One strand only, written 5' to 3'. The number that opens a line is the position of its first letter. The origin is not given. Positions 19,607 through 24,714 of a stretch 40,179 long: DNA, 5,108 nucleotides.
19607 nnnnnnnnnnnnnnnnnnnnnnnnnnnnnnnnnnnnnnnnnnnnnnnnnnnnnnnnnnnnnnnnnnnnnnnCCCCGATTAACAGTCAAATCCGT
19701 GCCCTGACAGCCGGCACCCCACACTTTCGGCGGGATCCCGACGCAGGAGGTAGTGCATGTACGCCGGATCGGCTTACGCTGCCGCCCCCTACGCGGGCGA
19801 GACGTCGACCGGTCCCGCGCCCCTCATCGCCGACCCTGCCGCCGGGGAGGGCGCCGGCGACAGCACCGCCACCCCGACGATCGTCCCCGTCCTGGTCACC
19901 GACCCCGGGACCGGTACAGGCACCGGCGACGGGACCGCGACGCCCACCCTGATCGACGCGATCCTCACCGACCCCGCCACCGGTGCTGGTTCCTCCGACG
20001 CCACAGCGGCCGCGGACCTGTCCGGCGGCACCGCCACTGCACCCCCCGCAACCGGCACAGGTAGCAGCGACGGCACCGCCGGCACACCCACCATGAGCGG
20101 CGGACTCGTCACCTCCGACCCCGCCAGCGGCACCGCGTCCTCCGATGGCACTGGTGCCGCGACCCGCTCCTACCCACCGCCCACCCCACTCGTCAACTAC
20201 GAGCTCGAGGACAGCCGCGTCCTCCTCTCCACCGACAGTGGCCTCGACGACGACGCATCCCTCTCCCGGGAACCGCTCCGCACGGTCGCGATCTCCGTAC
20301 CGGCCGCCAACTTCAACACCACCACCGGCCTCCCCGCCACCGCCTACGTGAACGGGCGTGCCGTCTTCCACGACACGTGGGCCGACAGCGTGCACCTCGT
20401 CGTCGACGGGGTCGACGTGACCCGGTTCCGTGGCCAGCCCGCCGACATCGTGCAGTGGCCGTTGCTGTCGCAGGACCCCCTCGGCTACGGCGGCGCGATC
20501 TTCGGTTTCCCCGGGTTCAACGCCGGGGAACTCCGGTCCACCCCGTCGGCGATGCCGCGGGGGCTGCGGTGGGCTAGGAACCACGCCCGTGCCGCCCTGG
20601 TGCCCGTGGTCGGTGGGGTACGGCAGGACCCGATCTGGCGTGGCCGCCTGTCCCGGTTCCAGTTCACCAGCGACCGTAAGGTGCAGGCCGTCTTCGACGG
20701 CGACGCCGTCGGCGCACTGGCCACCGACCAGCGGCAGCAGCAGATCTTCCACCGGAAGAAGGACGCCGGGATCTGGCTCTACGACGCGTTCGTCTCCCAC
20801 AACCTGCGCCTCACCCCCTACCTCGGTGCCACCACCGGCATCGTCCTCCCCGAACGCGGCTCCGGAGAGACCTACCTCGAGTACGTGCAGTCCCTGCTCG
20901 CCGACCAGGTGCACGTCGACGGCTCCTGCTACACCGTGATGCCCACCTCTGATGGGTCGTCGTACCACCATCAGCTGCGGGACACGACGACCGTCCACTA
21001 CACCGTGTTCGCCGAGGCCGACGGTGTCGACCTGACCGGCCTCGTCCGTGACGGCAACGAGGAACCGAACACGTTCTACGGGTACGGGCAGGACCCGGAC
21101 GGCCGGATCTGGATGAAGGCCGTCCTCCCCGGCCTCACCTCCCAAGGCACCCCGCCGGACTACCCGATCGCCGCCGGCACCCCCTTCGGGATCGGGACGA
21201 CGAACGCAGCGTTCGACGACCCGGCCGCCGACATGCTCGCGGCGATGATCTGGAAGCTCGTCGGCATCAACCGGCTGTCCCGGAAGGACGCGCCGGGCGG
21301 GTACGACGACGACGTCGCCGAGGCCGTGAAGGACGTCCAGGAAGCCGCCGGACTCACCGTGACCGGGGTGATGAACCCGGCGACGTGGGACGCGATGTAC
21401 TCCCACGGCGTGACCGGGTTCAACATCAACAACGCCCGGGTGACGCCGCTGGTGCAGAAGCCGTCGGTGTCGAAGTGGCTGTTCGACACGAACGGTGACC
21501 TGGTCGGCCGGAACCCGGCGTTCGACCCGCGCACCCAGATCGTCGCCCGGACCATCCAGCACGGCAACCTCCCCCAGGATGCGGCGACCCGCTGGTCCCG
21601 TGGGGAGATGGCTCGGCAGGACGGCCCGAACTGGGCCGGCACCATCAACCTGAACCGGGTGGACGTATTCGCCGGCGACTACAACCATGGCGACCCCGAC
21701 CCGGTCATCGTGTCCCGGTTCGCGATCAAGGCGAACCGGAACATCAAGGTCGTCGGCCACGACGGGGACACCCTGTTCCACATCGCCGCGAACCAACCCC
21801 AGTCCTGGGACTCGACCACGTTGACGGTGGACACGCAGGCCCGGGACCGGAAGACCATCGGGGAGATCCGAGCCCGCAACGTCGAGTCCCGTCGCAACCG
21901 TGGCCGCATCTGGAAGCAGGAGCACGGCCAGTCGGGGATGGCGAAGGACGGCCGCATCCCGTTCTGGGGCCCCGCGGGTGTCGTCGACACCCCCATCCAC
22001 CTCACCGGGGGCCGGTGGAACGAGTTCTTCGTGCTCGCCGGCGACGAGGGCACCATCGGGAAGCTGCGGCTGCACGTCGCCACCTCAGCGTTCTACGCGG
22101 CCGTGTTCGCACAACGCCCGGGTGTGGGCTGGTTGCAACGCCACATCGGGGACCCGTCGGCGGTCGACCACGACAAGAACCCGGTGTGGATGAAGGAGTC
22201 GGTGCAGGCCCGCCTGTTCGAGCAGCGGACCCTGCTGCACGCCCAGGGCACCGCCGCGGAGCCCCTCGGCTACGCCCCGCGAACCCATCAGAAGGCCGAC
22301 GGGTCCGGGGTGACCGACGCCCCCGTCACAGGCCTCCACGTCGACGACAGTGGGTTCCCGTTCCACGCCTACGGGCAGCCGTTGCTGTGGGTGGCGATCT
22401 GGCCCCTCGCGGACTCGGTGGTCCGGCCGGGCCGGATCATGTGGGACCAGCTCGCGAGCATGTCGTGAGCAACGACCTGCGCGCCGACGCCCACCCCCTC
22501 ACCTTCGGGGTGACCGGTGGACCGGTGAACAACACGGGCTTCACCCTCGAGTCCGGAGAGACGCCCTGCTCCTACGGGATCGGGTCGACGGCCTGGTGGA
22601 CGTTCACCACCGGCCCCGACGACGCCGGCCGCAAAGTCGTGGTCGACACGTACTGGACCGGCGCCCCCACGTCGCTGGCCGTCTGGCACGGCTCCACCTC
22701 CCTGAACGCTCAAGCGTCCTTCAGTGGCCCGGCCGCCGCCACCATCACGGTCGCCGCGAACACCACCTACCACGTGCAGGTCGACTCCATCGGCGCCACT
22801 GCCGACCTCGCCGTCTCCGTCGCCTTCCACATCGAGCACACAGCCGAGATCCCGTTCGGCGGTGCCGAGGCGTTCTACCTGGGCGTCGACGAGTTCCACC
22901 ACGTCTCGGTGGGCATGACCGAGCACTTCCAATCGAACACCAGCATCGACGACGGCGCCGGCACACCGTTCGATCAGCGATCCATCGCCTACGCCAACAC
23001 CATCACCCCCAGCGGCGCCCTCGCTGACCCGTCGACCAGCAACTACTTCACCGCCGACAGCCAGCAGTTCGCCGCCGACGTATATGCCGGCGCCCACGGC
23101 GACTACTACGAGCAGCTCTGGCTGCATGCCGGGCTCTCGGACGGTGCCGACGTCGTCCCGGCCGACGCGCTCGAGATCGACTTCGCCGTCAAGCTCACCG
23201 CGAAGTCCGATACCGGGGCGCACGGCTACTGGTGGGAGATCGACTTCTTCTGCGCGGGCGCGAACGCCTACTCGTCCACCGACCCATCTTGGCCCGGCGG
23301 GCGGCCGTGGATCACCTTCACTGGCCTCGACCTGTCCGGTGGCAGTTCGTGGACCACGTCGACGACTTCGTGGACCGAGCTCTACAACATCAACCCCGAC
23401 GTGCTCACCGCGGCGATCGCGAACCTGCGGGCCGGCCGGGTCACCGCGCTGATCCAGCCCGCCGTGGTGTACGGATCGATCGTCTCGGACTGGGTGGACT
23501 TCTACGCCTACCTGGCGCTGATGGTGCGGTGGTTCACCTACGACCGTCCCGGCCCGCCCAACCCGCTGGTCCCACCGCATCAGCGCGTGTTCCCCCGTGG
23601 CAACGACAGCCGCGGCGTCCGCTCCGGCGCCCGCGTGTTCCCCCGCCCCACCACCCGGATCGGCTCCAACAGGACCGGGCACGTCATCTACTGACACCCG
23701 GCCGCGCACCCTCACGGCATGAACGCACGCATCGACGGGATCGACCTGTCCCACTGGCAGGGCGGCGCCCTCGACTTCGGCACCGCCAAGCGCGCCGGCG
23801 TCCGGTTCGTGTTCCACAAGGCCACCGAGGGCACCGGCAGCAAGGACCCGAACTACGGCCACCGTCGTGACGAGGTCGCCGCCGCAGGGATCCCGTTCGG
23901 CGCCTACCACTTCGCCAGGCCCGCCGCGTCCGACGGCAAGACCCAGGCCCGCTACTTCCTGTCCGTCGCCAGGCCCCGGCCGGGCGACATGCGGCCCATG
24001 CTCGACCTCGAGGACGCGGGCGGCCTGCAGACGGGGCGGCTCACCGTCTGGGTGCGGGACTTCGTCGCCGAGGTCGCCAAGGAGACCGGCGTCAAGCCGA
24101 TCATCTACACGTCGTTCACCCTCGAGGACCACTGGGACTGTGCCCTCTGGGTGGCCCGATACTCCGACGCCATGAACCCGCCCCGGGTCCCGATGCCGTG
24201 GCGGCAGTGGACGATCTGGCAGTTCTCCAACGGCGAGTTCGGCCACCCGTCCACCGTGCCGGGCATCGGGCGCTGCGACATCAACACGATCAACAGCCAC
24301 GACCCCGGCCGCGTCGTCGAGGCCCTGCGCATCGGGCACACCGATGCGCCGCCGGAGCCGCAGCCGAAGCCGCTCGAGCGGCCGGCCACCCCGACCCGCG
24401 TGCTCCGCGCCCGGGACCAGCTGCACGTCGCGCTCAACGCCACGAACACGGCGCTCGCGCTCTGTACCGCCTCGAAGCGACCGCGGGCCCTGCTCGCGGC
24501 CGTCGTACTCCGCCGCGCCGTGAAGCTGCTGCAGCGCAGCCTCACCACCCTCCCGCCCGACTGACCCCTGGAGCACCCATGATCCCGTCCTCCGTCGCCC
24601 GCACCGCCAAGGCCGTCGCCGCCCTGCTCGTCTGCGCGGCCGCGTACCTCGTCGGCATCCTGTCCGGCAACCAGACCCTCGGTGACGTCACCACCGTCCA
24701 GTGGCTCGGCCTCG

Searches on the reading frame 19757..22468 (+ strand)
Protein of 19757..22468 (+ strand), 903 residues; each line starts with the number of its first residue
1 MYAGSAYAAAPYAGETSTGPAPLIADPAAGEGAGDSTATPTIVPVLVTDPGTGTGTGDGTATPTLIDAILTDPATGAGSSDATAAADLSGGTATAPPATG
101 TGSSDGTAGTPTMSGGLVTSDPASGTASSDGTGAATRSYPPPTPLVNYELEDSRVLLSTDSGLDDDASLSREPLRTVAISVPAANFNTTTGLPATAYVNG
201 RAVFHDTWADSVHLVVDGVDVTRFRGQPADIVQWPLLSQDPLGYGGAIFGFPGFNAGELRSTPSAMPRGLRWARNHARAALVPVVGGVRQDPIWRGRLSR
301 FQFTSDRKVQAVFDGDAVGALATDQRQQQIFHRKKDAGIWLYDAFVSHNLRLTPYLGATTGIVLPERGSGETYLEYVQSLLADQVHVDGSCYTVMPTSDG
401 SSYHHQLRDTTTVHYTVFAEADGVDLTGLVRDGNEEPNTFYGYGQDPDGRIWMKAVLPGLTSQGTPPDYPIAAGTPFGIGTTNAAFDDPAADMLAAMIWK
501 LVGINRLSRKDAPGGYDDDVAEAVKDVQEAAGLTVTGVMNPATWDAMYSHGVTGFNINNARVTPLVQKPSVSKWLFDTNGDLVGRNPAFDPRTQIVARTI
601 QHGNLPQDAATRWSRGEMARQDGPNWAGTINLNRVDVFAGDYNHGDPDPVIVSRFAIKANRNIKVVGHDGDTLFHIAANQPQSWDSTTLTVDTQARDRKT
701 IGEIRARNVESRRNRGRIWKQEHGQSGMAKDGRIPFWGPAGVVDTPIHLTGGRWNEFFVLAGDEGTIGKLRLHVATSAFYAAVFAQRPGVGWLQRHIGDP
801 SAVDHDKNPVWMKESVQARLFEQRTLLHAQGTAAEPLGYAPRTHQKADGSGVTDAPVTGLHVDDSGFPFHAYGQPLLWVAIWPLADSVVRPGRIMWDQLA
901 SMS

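Call 3: search_protein_families(library=pfam, proteins=[window:19757-22468:+], max_evalue=0.01)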
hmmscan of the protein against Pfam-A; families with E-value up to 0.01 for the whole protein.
window:19757-22468:+ (903 aa): 1 family
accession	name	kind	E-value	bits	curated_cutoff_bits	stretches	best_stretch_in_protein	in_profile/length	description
PF01471.23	PG_binding_1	-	1.2e-08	35.5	23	1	514-547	24-57/57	Putative peptidoglycan binding domain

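Call 16: search_dna_similar(query=window:19757-22468:+, collection=phages, mode=protein, max_rows=15)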
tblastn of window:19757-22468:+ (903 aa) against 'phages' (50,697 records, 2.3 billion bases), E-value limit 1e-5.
Records with a match: 3; places in all: 3; records where one place covers at least 80% of the query: 0.
Best place of each record, by identity: <60% 3.
By first word of the organism name: Pseudanabaena 1; Bacteriophage 1; EBPR 1.
By host as written in the record: - 2; Pseudanabaena sp. 1.
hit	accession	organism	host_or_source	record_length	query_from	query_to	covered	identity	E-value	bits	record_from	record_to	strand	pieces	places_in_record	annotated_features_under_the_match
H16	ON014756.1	Pseudanabaena phage Pam4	Pseudanabaena sp.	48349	213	899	76%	31.6%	4e-73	269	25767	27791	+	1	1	hypothetical protein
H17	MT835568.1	Bacteriophage sp.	human fecal samples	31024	213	882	74%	23.4%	2e-13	81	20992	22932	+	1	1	record has no annotation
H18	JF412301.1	EBPR siphovirus 6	-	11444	285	869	65%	25.3%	5e-17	92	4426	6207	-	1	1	gp9: hypothetical protein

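Call 17: find_encoding_contigs(protein=window:19757-22465:+, flank=10000, max_places=6)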
Protein window:19757-22465:+ (903 aa): 2 contigs read that carry it; 2 places shown.
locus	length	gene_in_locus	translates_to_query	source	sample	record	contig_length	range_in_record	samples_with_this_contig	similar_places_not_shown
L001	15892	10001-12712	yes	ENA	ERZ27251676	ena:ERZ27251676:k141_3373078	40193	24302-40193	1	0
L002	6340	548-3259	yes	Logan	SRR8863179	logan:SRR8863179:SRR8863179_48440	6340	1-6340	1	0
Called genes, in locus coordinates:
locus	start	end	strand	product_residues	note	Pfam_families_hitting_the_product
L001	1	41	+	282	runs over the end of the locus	PF25209:Phage_capsid_4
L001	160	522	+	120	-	-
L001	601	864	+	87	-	-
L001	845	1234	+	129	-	-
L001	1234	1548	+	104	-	-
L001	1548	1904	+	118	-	-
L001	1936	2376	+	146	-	-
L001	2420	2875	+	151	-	-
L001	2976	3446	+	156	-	-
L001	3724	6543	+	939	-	-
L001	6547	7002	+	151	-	-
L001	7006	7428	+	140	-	PF23140:Gp80 (faint)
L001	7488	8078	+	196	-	-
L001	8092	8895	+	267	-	-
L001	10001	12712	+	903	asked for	PF01471:PG_binding_1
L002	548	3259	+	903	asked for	PF01471:PG_binding_1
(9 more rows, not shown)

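Call 18: find_related_loci(query=window:19757-22465:+, collection=viral_contigs, flank=6000)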
Query window:19757-22465:+ (903 aa) in viral_contigs; peptide patterns used: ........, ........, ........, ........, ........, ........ (x = any residue, [..] = any of these).
2 stretches matched a pattern, but none encodes a relative of the query by tblastn (E <= 1e-3).

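Call 19: find_homologous_proteins(query=window:19757-22465:+)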
Query window:19757-22465:+ (903 aa): 2 proteins with E <= 0.001 among 8000 candidates.
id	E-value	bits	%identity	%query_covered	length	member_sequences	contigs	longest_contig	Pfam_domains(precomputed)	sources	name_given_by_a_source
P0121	0.0e+0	2075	100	100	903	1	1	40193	PF01471.24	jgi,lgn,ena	-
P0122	2.7e-86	309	35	64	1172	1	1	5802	-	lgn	-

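Call 21: search_protein_families(library=phrogs, proteins=[window:19757-22468:+], max_evalue=0.001)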
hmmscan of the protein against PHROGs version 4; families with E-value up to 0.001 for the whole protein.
window:19757-22468:+ (903 aa): 1 family
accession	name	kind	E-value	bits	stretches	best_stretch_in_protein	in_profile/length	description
phrog_1493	-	lysis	0.00071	19.8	0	464-548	226-306/394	endolysin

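Call 23: find_encoding_contigs(protein=P0122, flank=10000, max_places=3)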
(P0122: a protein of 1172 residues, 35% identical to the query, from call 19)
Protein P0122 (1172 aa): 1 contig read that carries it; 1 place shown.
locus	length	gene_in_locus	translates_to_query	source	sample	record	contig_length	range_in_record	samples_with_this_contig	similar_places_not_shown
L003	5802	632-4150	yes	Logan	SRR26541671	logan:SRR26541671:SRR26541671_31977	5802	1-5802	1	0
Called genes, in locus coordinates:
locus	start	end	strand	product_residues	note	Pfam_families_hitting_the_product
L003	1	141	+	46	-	?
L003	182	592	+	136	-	-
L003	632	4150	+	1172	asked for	-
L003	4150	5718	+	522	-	-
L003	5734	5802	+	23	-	?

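Call 26: get_annotated_region(hit=H16, flank=6000)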
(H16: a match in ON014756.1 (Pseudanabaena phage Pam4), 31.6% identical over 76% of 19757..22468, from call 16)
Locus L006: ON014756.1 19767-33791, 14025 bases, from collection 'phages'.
description: Pseudanabaena phage Pam4, complete genome.
organism: Pseudanabaena phage Pam4 (NCBI taxid 2936520)
taxonomy: Viruses; Duplodnaviria; Heunggongvirae; Uroviricota; Caudoviricetes
host: Pseudanabaena sp.; source: water samples from the Lake Chaohu; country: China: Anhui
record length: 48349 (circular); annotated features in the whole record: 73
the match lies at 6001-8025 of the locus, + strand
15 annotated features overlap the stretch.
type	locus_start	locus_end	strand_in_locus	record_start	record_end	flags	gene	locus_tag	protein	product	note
CDS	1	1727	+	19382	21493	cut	-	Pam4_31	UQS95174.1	tape measure protein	Tape measure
CDS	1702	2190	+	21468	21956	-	-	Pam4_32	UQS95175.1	baseplate protein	Baseplate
CDS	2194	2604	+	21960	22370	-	-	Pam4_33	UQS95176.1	hypothetical protein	-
CDS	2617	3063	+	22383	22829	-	-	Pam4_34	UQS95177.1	hypothetical protein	-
CDS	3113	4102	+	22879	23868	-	-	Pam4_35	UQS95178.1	polysaccharide lyase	Polysaccharide lyase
CDS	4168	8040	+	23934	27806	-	-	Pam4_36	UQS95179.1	hypothetical protein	-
CDS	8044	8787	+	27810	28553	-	-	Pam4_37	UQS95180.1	hypothetical protein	-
CDS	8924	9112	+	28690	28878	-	-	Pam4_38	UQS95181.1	hypothetical protein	-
CDS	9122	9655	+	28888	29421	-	-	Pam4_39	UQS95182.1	hypothetical protein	-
CDS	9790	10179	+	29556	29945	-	-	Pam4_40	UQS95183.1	hypothetical protein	-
CDS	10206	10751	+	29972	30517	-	-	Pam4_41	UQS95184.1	hypothetical protein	-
CDS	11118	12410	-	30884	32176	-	-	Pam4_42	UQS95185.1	AAA family ATPase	ATPase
CDS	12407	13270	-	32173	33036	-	-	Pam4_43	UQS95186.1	hypothetical protein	-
CDS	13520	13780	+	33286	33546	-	-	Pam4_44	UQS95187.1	hypothetical protein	-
CDS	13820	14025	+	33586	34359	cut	-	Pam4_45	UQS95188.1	ERF family protein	-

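Call 105: search_protein_families(library=ncbifam, proteins=[window:19757-22465:+], max_evalue=0.001)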
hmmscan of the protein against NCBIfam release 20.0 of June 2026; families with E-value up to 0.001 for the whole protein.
window:19757-22465:+ (903 aa): 2 families
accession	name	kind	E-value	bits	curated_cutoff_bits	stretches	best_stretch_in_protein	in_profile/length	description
NF052335.1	PdgHdaseHSB129560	equivalog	0.0003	20.2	500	1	514-551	228-265/330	peptidoglycan hydrolase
NF052336.1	PdgHdaseHSB100310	equivalog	0.00038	19.9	500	1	514-549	213-248/316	peptidoglycan hydrolase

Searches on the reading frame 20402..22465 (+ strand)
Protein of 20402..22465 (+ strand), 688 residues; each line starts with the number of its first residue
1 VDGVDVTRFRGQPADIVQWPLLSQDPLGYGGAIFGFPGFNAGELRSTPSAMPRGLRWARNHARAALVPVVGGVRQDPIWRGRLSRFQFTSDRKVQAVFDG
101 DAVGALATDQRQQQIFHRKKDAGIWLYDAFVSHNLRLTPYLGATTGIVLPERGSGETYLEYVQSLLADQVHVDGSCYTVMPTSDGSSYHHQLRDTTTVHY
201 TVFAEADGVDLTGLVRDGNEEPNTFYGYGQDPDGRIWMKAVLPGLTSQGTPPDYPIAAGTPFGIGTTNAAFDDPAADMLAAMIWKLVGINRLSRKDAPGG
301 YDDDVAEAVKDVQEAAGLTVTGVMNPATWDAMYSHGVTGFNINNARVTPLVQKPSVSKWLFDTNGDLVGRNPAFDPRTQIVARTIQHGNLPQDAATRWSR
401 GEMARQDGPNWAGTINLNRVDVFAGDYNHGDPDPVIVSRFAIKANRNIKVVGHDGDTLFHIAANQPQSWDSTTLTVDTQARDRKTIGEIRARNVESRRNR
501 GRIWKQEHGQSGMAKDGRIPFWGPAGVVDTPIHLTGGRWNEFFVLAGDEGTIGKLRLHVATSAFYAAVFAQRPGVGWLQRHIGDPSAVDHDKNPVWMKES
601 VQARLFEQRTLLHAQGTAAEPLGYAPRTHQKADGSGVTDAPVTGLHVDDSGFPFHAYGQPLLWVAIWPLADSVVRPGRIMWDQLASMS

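Call 34: find_related_loci(query=A2, collection=viral_contigs, flank=7000)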
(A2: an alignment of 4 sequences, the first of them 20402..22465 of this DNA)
Query A2 (688 aa) in viral_contigs; peptide patterns used: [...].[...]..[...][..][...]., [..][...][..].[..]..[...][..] (x = any residue, [..] = any of these).
42 stretches matched a pattern; 6 encode a relative of the query (tblastn E <= 1e-3); 6 distinct loci.
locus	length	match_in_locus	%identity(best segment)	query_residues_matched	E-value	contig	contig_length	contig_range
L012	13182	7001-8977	34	1-684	9e-95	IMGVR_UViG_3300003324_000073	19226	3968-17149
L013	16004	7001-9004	29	1-684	5e-69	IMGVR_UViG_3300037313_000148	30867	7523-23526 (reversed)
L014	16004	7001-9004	29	1-684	5e-69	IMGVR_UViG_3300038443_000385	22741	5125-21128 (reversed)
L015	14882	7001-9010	29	1-686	2e-68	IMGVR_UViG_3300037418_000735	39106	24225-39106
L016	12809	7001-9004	29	1-684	5e-69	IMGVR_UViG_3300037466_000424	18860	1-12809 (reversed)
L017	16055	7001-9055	33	1-683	4e-93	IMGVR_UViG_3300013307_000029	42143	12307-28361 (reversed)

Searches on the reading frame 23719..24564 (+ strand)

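Call 21: search_protein_families(library=phrogs, proteins=[window:23719-24564:+], max_evalue=0.001)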
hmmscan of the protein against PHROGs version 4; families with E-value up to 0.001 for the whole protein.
window:23719-24564:+ (281 aa): 6 families
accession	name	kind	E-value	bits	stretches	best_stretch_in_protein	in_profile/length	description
phrog_291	-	lysis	2.5e-39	136.4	1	2-192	110-306/509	endolysin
phrog_6219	-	lysis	1.5e-30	107.9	1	5-193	2-188/326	endolysin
phrog_6745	-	lysis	2.5e-27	96.8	1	4-175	3-187/396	endolysin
phrog_3084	-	lysis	1.9e-13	51.2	1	6-193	160-355/468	endolysin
phrog_35916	-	unknown function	3.3e-05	24.1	1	8-141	7-145/488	-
phrog_23704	-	unknown function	0.00017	22.9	1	89-165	16-97/134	-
